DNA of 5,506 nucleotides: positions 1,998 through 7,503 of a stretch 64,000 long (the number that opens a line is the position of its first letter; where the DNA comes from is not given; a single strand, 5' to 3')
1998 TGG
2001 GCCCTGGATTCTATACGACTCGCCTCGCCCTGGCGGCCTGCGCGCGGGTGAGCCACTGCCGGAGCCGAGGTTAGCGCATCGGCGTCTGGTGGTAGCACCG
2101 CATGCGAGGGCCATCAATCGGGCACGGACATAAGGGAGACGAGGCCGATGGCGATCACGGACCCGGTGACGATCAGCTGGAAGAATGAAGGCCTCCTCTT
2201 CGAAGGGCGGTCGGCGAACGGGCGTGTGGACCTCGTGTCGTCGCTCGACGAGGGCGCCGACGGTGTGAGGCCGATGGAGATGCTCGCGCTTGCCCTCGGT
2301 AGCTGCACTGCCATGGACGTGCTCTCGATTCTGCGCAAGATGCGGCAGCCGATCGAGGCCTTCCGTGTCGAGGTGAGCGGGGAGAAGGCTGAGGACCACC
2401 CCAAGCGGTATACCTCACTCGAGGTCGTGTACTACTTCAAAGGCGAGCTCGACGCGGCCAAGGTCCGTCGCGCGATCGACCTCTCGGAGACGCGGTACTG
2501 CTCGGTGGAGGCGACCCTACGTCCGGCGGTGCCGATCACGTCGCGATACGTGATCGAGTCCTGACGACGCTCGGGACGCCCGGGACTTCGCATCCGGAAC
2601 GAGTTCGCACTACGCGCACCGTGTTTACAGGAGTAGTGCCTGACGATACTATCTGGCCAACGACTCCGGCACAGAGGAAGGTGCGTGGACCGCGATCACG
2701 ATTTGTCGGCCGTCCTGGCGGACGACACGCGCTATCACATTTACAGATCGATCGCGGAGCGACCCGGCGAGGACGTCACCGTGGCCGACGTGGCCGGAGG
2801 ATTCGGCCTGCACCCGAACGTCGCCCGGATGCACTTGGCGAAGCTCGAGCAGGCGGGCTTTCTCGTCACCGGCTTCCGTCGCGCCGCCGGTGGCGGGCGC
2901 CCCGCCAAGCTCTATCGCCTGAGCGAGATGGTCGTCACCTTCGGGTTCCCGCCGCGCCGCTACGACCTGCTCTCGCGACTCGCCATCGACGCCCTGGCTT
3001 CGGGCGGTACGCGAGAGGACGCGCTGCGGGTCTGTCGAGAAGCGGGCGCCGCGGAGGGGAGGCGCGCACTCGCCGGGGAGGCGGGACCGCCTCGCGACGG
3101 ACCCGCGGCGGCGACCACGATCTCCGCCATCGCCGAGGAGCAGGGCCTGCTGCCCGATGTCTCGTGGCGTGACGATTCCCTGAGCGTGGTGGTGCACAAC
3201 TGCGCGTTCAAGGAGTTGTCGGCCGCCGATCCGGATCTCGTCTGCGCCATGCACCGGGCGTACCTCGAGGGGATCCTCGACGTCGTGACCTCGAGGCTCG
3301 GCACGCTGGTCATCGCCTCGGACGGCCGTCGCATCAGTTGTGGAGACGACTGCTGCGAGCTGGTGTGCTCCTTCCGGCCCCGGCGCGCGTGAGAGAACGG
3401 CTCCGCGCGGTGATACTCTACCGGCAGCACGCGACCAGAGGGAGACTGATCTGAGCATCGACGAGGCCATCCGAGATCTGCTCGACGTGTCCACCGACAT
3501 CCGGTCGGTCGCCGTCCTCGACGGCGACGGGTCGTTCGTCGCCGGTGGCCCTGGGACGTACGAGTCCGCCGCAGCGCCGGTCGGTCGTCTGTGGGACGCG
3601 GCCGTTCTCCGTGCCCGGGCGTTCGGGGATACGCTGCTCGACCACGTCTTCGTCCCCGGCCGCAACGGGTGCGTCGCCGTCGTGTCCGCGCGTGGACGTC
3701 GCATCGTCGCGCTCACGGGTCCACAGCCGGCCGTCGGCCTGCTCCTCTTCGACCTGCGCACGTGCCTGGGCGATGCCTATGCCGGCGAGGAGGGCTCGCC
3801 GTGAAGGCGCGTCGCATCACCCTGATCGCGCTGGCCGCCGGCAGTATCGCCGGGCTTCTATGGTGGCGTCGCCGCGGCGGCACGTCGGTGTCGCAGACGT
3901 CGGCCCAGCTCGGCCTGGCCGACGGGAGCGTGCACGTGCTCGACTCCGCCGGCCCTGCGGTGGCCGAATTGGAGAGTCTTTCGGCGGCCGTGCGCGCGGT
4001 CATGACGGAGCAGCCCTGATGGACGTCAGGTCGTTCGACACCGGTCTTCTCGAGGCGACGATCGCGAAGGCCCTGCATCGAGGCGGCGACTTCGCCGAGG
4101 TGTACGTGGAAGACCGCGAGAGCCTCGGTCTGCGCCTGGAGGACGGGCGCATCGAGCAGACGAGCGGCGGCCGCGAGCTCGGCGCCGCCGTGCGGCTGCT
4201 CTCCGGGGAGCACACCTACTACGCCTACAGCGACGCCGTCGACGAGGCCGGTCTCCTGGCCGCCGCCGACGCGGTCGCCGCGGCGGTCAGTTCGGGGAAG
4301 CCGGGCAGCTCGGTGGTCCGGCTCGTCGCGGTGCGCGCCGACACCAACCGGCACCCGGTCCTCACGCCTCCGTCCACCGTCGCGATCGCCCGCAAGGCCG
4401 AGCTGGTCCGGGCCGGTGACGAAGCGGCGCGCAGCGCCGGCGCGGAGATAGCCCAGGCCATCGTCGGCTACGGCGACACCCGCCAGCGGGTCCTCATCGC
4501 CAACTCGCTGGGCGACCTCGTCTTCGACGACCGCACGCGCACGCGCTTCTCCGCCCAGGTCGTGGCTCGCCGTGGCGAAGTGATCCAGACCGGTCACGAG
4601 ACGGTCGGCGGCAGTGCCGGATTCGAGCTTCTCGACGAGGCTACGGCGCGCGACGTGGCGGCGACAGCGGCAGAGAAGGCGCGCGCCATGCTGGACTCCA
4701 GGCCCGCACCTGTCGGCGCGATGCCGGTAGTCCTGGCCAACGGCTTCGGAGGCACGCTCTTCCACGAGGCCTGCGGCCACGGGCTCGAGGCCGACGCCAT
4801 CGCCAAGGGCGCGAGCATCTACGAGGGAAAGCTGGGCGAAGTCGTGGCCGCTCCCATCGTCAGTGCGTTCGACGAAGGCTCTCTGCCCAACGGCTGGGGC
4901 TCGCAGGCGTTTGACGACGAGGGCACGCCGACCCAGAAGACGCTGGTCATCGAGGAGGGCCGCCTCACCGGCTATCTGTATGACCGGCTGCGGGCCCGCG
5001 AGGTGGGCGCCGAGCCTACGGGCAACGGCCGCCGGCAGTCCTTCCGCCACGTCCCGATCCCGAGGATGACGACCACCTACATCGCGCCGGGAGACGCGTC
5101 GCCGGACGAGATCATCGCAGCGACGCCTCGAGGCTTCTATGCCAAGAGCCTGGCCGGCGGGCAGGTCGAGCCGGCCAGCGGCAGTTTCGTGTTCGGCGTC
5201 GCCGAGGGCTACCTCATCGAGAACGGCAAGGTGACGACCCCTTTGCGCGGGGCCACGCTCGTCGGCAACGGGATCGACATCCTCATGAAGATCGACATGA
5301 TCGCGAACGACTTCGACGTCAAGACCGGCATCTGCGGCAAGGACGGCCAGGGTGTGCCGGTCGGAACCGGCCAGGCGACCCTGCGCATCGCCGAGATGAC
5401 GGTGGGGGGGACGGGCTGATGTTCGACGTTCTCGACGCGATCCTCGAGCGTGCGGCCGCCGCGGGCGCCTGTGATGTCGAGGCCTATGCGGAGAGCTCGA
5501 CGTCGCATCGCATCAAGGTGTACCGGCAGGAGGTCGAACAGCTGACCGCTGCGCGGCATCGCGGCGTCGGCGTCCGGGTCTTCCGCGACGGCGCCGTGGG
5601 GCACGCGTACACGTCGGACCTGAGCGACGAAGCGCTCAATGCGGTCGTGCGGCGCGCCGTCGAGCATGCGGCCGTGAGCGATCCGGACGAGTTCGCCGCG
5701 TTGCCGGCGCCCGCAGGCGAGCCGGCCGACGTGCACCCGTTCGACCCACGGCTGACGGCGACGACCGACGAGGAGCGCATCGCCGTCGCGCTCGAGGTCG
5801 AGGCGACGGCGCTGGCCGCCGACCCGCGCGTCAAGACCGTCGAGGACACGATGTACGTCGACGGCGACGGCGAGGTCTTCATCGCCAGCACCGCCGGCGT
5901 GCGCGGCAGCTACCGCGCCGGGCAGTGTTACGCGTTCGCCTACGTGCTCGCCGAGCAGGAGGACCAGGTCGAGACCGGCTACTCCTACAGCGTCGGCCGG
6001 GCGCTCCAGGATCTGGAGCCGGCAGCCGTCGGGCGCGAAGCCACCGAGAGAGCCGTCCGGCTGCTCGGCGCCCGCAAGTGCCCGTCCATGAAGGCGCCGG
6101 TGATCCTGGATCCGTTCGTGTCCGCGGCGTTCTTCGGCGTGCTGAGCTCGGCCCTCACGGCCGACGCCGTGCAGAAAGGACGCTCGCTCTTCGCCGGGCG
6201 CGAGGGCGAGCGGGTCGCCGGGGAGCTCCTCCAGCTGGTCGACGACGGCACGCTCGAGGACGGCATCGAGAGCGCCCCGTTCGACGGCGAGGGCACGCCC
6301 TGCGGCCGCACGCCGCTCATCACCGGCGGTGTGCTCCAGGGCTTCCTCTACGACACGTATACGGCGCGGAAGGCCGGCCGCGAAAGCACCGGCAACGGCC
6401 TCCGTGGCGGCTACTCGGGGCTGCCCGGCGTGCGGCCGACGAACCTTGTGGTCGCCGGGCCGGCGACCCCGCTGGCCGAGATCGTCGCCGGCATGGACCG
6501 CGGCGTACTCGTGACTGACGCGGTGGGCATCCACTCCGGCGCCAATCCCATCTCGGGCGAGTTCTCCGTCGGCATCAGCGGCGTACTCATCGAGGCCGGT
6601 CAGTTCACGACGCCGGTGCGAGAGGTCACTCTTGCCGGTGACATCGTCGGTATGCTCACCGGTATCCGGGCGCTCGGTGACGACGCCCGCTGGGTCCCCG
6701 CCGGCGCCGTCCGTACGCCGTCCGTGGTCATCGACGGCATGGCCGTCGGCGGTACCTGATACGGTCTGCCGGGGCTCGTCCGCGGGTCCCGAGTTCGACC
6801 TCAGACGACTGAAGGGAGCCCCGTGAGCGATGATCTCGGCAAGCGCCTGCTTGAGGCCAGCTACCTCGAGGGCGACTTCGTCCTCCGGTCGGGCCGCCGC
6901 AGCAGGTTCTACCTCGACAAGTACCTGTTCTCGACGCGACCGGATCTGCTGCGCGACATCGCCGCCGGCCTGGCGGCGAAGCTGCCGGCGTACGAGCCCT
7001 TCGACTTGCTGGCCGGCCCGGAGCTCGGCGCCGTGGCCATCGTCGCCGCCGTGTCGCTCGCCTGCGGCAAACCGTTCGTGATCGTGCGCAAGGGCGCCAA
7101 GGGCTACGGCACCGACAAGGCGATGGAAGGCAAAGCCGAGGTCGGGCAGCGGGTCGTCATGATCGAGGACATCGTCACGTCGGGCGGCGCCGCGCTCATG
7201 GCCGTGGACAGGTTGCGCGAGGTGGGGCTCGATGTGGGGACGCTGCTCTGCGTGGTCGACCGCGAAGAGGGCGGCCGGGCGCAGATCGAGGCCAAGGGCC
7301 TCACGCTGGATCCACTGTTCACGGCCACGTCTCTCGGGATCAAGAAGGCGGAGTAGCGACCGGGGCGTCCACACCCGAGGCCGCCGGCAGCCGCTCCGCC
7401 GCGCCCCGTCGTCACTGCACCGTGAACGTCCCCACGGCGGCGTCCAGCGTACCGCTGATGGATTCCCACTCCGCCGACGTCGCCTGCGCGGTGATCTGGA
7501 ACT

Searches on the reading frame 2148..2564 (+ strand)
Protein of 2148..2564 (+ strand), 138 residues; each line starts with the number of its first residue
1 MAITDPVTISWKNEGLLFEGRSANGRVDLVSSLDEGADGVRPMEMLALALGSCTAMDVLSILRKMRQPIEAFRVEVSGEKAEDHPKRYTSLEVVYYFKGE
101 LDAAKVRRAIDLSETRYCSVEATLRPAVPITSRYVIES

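Call 37: search_protein_families(library=pfam, proteins=[window:2148-2561:+], max_evalue=0.001)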
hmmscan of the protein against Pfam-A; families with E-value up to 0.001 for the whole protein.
window:2148-2561:+ (138 aa): 1 family
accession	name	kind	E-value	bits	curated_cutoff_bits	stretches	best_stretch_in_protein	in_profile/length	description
PF02566.24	OsmC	-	4e-19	69.3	27.5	1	37-131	3-98/100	OsmC-like protein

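Call 51: find_encoding_contigs(protein=window:2148-2564:+, flank=10000, max_places=3)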
Protein window:2148-2564:+ (138 aa): 1 contig read that carries it; 1 place shown.
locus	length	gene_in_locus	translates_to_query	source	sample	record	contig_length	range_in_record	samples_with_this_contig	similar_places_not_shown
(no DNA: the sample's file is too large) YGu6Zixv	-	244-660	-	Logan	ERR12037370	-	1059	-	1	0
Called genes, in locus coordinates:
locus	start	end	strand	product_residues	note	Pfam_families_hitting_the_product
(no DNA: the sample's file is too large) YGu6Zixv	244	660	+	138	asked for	PF02566:OsmC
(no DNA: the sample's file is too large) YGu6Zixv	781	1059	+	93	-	?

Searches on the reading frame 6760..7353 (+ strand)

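Call 54: search_protein_families(library=pfam, proteins=[window:6760-7353:+], max_evalue=0.0001)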
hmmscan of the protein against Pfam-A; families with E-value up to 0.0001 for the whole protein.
window:6760-7353:+ (198 aa): 1 family
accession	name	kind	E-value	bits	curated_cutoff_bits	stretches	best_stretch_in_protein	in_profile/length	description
PF00156.33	Pribosyltran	-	1.3e-06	28.3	26.3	1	67-172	14-130/158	Phosphoribosyl transferase domain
